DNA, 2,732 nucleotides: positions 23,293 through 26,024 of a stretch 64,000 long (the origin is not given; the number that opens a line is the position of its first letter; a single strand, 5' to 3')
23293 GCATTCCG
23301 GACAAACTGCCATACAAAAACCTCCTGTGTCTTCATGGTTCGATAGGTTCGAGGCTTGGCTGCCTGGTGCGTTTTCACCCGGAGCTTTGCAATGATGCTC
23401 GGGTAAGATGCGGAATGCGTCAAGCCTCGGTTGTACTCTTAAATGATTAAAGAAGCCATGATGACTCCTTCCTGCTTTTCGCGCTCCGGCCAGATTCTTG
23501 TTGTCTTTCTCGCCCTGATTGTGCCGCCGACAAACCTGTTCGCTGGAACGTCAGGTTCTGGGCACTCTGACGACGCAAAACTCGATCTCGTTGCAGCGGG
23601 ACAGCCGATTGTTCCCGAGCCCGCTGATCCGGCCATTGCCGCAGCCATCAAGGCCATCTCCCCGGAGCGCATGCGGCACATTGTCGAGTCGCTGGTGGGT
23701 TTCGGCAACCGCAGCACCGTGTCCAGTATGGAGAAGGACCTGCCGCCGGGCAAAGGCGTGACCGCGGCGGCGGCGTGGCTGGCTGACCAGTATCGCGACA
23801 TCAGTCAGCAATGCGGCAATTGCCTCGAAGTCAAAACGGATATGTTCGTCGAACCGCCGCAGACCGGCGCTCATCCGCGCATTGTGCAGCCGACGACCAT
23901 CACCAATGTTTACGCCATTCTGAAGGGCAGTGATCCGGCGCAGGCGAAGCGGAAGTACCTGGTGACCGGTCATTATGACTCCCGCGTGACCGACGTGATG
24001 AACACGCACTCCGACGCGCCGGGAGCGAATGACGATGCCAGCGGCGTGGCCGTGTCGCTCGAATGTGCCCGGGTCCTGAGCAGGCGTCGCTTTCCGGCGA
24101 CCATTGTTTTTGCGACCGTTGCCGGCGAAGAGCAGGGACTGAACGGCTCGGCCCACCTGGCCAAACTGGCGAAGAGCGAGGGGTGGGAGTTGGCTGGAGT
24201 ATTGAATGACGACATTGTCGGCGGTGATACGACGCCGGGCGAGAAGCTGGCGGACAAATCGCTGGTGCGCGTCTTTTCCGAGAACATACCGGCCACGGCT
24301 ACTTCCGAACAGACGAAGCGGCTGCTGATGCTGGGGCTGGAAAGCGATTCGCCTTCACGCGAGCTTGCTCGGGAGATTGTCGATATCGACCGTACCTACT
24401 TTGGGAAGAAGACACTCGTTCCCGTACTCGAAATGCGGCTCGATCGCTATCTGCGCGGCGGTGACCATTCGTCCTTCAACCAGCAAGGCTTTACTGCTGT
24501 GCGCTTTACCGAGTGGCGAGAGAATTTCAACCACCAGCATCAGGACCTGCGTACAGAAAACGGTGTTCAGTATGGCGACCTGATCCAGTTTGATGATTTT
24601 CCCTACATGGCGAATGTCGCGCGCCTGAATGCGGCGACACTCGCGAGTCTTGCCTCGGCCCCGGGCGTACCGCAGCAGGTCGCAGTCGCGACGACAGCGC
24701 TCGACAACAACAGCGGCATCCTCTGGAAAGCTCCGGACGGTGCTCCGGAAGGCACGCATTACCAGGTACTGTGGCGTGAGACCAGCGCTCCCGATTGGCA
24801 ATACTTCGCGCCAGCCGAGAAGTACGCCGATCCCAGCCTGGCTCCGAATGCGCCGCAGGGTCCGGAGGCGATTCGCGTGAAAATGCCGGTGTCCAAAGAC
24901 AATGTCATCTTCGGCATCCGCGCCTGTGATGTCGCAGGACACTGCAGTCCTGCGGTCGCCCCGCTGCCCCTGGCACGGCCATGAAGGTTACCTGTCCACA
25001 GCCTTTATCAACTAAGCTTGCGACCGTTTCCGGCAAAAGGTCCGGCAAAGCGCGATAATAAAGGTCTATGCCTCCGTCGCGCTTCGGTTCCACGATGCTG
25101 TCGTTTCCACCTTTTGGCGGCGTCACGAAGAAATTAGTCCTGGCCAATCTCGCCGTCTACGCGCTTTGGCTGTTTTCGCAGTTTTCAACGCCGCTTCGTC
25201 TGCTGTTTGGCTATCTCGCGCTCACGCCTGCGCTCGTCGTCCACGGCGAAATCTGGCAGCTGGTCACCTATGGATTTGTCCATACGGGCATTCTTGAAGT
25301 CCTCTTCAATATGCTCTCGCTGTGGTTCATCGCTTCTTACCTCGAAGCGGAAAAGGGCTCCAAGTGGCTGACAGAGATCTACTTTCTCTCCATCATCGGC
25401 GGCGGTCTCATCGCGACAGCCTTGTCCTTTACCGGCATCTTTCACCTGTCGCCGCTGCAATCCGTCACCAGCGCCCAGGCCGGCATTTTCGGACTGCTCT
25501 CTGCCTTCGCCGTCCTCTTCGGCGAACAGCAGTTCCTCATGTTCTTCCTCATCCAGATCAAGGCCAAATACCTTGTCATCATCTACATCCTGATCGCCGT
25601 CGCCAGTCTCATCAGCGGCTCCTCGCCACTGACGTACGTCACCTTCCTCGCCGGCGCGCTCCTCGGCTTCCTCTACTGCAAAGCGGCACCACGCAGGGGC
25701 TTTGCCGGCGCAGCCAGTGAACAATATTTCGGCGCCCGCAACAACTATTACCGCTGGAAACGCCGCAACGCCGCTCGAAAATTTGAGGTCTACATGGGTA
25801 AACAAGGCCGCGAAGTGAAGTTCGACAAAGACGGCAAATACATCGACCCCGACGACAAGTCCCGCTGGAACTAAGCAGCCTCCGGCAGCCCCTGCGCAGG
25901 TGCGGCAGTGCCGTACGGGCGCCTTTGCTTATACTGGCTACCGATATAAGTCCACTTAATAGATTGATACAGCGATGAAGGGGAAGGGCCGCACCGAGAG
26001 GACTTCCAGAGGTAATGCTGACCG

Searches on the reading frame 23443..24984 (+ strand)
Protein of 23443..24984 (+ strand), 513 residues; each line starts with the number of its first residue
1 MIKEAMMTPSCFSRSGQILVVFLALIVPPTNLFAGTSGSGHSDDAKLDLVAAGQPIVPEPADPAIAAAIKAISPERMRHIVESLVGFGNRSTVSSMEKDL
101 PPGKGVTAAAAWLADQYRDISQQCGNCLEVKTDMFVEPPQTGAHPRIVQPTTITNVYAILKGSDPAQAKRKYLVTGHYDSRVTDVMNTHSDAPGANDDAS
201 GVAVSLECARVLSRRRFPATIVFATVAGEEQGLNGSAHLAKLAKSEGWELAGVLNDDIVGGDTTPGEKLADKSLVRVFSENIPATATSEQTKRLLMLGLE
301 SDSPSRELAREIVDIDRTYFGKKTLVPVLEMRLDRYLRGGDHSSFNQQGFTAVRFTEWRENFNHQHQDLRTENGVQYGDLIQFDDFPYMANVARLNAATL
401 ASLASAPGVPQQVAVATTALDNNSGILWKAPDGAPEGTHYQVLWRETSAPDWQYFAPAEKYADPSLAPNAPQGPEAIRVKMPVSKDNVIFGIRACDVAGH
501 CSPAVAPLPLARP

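Call 6: search_protein_families(library=pfam, proteins=[window:23443-24984:+], max_evalue=0.001)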
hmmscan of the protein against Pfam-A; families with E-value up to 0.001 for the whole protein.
window:23443-24984:+ (513 aa): 2 families
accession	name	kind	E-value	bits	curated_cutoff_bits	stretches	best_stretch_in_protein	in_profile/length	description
PF04389.22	Peptidase_M28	-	1e-25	91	21.3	1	155-368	1-172/193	Peptidase family M28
PF01546.33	Peptidase_M20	-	1.3e-05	25.7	24.6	1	191-264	29-102/206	Peptidase family M20/M25/M40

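Call 41: search_solved_structures(query=window:23443-24984:+, max_evalue=0.00001)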
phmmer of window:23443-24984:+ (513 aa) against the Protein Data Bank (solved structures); distinct sequences matched with E-value up to 0.00001: 9.
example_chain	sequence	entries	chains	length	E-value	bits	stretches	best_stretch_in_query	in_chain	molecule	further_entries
3b3v_A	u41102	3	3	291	8.3e-13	51.2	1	167-258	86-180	Bacterial leucyl aminopeptidase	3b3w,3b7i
1amp_A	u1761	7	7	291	8.3e-13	51.2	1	167-258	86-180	AMINOPEPTIDASE | PROTEIN (AMINOPEPTIDASE) | BACTERIAL LEUCYL AMINOPEPTIDASE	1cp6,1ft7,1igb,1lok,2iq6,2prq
1rtq_A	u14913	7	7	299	8.8e-13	51.2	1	167-258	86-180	Bacterial leucyl aminopeptidase | Aminopeptidase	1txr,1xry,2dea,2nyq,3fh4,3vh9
3b35_A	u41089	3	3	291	1.2e-12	50.8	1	167-257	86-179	Bacterial leucyl aminopeptidase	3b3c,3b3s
3b3t_A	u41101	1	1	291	4.1e-12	49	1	167-258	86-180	Bacterial leucyl aminopeptidase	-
2anp_A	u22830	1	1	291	4.1e-12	48.9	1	167-258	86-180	leucyl aminopeptidase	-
2ek8_A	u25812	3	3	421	4.3e-10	42.3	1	190-262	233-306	Aminopeptidase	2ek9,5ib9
7oez_A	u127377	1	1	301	2.9e-06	29.6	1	148-269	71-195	Leucine aminopeptidase A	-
6zep_A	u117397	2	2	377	4.5e-06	29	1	148-269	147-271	Leucine aminopeptidase A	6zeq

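Call 46: search_protein_families(library=ncbifam, proteins=[window:23443-24984:+], max_evalue=0.00001)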
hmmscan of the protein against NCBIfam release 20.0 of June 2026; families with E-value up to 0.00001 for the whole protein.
window:23443-24984:+ (513 aa): 1 family
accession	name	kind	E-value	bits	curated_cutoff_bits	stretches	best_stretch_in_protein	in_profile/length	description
NF045908.1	AminopepLapALeg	equivalog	4.9e-09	35.5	600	1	64-247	123-277/396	aminopeptidase LapA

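Call 77: search_protein_families(library=padloc, proteins=[window:23443-24984:+], max_evalue=0.01)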
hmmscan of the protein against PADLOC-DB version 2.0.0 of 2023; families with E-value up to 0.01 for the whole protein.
window:23443-24984:+ (513 aa): 0 families

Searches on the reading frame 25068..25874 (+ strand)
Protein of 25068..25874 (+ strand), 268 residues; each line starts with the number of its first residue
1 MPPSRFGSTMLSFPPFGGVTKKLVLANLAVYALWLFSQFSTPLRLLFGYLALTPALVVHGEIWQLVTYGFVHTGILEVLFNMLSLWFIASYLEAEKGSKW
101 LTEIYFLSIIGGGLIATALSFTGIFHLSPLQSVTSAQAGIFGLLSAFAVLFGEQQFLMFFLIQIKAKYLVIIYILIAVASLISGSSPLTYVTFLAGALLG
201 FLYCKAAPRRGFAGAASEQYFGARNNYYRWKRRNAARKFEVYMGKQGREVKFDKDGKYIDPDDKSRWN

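Call 6: search_protein_families(library=pfam, proteins=[window:25068-25874:+], max_evalue=0.001)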
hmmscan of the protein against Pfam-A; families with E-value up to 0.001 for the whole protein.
window:25068-25874:+ (268 aa): 2 families
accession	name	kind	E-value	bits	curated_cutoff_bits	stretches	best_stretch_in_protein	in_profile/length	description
PF01694.28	Rhomboid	-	2.5e-17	63.8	22.6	1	60-204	2-137/143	Rhomboid domain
PF08551.15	DUF1751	-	3.6e-05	24.7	22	1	62-151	8-97/99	Eukaryotic integral membrane protein (DUF1751)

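Call 46: search_protein_families(library=ncbifam, proteins=[window:25068-25874:+], max_evalue=0.00001)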
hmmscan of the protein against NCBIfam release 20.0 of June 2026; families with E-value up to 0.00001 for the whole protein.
window:25068-25874:+ (268 aa): 1 family
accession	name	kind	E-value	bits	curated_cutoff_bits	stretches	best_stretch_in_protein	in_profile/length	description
NF008155.0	PRK10907.1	equivalog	1.8e-06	27.5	335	1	17-184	94-257/276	rhomboid family intramembrane serine protease GlpG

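Call 77: search_protein_families(library=padloc, proteins=[window:25068-25874:+], max_evalue=0.01)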
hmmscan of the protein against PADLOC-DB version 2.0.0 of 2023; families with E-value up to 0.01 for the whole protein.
window:25068-25874:+ (268 aa): 0 families
